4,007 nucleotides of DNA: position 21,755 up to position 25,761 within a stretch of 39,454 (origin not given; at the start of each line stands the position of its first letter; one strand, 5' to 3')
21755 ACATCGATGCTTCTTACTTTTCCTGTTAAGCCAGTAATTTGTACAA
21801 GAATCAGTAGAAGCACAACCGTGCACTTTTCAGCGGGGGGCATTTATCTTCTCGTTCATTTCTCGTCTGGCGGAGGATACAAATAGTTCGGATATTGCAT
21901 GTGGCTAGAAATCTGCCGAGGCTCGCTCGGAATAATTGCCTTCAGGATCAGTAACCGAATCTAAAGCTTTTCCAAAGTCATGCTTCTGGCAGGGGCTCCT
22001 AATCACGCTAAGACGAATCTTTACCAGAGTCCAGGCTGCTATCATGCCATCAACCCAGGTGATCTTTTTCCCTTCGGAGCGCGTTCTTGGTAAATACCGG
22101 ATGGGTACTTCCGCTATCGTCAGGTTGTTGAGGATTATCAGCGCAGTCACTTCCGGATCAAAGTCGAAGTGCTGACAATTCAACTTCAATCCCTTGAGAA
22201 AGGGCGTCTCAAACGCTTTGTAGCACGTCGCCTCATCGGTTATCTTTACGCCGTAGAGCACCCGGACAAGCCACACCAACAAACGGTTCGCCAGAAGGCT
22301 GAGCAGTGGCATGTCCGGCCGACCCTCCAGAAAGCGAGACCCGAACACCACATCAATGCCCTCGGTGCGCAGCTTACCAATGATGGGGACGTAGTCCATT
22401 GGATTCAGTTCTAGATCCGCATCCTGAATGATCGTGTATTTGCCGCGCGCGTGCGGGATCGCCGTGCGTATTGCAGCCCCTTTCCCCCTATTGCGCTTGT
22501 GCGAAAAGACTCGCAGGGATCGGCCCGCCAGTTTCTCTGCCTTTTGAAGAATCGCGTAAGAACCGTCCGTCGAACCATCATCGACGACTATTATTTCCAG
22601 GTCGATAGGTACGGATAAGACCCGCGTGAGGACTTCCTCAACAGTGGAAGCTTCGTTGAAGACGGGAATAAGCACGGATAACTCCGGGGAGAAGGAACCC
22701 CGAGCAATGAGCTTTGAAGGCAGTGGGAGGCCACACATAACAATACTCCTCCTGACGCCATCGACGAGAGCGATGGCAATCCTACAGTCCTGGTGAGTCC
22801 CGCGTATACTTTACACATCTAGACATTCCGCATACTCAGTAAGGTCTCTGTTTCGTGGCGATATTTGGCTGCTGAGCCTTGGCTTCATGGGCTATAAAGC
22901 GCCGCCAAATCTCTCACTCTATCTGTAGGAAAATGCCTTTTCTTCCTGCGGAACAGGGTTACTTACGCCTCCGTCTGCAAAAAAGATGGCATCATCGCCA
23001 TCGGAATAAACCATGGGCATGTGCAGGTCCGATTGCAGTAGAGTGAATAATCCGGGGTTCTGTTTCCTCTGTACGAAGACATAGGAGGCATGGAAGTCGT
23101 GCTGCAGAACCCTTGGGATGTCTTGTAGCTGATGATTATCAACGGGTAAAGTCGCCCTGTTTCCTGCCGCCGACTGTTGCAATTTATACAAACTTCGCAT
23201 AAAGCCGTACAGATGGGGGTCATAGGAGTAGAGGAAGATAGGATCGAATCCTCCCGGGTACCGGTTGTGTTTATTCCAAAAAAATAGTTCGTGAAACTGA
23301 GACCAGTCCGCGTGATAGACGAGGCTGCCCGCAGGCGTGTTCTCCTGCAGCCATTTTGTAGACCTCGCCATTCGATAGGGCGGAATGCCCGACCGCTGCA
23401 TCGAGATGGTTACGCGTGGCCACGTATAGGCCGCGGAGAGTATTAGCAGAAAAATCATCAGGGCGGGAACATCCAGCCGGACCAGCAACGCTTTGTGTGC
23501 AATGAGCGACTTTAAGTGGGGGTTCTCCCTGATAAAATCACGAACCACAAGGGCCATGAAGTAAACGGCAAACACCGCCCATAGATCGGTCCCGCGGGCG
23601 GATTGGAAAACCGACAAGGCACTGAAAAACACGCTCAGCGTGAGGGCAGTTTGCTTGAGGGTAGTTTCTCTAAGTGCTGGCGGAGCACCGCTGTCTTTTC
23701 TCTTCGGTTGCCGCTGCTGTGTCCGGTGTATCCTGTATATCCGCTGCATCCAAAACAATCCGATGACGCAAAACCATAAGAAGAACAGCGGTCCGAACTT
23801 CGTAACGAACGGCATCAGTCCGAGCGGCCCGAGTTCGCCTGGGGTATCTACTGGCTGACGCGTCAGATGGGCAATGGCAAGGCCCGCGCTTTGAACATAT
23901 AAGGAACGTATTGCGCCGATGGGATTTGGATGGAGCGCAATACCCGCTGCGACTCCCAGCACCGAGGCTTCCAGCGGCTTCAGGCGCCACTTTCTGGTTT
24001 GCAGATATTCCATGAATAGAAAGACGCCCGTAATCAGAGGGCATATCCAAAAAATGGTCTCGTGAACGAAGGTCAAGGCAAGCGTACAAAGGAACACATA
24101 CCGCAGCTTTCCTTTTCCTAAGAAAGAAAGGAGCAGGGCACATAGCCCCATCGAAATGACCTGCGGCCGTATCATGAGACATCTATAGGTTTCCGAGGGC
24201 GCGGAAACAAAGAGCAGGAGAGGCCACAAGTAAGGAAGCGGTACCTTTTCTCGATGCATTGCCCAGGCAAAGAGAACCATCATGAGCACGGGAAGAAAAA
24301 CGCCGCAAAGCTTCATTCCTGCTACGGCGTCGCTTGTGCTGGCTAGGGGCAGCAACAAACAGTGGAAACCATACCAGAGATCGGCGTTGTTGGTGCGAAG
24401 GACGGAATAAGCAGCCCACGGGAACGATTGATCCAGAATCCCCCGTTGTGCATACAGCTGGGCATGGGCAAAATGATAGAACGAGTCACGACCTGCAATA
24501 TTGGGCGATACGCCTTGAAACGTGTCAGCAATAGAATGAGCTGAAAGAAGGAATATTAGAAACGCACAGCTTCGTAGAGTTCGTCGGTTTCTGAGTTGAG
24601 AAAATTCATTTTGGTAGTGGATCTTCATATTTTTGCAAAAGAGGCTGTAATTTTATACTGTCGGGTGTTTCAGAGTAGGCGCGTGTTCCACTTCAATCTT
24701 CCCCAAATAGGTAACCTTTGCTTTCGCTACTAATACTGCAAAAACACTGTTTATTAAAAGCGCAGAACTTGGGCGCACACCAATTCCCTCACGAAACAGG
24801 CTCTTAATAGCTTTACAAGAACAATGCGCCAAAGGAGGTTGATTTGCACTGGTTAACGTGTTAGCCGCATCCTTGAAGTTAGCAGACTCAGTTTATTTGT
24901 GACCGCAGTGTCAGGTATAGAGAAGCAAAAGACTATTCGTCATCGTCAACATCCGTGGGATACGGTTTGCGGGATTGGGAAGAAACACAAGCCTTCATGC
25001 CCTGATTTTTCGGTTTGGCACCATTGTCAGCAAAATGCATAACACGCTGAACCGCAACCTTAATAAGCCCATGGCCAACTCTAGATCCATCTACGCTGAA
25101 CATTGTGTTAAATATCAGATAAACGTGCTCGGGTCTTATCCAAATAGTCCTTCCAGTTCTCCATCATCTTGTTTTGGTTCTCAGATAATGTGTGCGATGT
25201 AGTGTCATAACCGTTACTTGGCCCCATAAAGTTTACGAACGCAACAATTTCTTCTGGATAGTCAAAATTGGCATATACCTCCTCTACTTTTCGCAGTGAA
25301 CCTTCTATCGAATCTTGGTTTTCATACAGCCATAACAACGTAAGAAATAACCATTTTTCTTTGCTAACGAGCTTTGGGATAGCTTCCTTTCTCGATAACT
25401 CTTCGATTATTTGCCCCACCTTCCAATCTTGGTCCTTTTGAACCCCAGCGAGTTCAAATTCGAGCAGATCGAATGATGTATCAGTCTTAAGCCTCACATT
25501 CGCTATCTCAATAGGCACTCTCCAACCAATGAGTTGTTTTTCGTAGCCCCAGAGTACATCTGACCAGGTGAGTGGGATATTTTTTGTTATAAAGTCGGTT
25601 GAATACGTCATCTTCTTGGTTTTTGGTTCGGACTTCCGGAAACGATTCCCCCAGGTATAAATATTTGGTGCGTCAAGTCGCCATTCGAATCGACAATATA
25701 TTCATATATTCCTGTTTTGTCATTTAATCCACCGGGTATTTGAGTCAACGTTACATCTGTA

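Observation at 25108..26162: RHS-2 has an atypical core terminus, a ~85-aa Gly/Ser/Pro/Asn linker and an unassigned ~95-aa toxin tip with an ATGA-coupled immunity gene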

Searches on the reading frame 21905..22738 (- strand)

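Call 18: search_protein_families(library=pfam, proteins=[window:21905-22738:-], max_evalue=0.01)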
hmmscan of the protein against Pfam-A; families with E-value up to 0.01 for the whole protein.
window:21905-22738:- (277 aa): 3 families
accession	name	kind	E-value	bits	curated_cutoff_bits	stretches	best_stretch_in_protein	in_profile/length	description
PF00535.33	Glycos_transf_2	-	5.5e-31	108.2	23.3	1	21-137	1-117/168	Glycosyl transferase family 2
PF13641.12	Glyco_tranf_2_3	-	1e-06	29.4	27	1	18-111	1-99/230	Glycosyltransferase like family 2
PF13704.12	Glyco_tranf_2_4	-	8.4e-05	23.4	27.5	1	28-108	2-81/98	Glycosyl transferase family 2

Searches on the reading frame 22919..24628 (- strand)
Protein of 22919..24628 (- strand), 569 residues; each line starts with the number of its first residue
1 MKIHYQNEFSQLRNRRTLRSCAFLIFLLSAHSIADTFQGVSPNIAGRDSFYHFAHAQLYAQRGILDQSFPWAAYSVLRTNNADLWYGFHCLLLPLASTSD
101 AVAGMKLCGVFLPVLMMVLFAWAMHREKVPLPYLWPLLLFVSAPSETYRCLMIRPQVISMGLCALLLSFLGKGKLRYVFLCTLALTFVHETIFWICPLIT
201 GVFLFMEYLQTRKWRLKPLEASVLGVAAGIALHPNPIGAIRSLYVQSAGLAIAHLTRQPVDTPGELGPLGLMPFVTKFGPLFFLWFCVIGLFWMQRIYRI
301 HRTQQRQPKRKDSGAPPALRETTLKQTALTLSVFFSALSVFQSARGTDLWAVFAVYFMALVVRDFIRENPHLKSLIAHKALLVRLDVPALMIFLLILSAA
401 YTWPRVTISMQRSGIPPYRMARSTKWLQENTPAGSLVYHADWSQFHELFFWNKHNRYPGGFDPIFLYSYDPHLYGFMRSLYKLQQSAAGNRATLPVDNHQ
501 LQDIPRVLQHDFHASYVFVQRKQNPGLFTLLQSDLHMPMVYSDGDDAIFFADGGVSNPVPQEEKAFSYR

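Call 18: search_protein_families(library=pfam, proteins=[window:22919-24628:-], max_evalue=0.01)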
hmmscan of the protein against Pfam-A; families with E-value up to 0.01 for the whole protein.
window:22919-24628:- (569 aa): 1 family
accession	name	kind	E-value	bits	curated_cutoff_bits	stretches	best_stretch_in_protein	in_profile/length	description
PF14897.12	EpsG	-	1.5e-05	24.8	30.1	1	111-232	70-181/326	EpsG family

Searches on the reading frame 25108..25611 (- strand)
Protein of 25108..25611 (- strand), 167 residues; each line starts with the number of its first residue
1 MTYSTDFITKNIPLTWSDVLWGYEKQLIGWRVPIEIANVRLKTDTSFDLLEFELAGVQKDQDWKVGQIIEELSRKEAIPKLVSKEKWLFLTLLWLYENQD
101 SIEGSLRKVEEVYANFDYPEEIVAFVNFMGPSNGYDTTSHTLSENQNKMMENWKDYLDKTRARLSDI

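Call 7: search_protein_families(library=pfam, proteins=[window:25108-25611:-], max_evalue=1)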
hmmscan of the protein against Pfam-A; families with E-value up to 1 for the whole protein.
window:25108-25611:- (167 aa): 1 family
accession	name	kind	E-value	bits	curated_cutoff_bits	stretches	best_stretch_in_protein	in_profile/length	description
PF10004.14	DUF2247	-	1.5e-39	135.7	25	1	6-160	2-157/158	Uncharacterized protein conserved in bacteria (DUF2247)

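Call 8: search_protein_families(library=ncbifam, proteins=[window:25108-25611:-], max_evalue=1)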
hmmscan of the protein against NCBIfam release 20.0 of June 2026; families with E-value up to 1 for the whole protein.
window:25108-25611:- (167 aa): 0 families

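Call 10: search_solved_structures(query=window:25108-25611:-, max_evalue=10, show_alignments=2)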
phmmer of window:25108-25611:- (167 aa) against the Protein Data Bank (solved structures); distinct sequences matched with E-value up to 10: 1.
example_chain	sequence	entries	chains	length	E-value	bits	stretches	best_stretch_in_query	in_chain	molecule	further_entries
3vjj_A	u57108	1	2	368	0.73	12.8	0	20-83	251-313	P9-1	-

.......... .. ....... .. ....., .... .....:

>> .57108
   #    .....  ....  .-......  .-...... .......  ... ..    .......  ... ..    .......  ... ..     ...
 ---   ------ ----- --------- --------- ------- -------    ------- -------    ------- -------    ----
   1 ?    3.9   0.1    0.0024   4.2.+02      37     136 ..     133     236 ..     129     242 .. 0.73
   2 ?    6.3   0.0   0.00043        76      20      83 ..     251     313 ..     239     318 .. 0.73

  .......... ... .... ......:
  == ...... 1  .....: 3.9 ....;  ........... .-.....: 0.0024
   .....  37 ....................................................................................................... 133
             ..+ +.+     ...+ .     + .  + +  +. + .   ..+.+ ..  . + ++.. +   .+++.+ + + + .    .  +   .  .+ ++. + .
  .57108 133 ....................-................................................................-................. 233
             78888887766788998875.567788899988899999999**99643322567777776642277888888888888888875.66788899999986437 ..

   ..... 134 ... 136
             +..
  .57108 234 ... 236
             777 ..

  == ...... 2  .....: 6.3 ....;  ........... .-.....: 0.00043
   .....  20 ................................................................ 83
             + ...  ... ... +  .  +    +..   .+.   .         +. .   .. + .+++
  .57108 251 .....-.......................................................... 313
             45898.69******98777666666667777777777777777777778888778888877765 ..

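Call 60: find_encoding_contigs(protein=window:25108-25611:-, flank=3000, max_places=4)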
Protein window:25108-25611:- (167 aa): 1 contig read that carries it; 1 place shown.
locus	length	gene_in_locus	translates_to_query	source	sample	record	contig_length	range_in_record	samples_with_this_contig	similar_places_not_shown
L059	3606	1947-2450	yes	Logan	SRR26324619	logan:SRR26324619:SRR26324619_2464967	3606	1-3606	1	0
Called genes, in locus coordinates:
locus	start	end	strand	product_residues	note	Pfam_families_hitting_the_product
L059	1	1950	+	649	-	?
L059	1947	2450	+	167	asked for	PF10004:DUF2247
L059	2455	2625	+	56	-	-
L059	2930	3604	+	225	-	?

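Call 80: search_protein_families(library=padloc, proteins=[window:25108-25611:-], max_evalue=0.1)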
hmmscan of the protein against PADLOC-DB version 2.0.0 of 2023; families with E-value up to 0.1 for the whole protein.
window:25108-25611:- (167 aa): 1 family
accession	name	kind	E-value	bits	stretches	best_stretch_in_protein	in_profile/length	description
PDLC00562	JetA3|JetA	-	0.0064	13.2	1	57-99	411-453/536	Unknown function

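Call 81: search_protein_families(library=phrogs, proteins=[window:25108-25611:-], max_evalue=0.1)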
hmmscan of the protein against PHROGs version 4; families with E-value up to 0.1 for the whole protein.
window:25108-25611:- (167 aa): 0 families

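Call 83: predict_structure(protein=window:25108-25611:-)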
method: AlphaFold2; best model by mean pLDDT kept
length: 167 residues; sequences in the alignment: 1
mean_pLDDT: 42.6   pTM: 0.29
mean pLDDT of the five models: 42.6, 40.2, 39.8, 39.4, 38.5
residues with pLDDT >= 90: 0; 70-90: 0; 50-70: 59; < 50: 108
segments of 3 or more residues with pLDDT < 50: 1-64, 76-82, 115-117, 127-142, 163-167
pLDDT, mean of each block of 10 residues (from residue 1): 23 30 27 31 32 37 48 49 50 53 51 50 51 45 52 54 40
secondary structure, 60 per line:
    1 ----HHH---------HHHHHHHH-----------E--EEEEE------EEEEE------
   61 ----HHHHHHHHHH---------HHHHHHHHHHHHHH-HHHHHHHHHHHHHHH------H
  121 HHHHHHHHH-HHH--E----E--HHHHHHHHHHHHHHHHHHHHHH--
elements in order: H17-24 E39-43 E50-54 H65-74 H84-97 H99-113 H120-129 H144-165
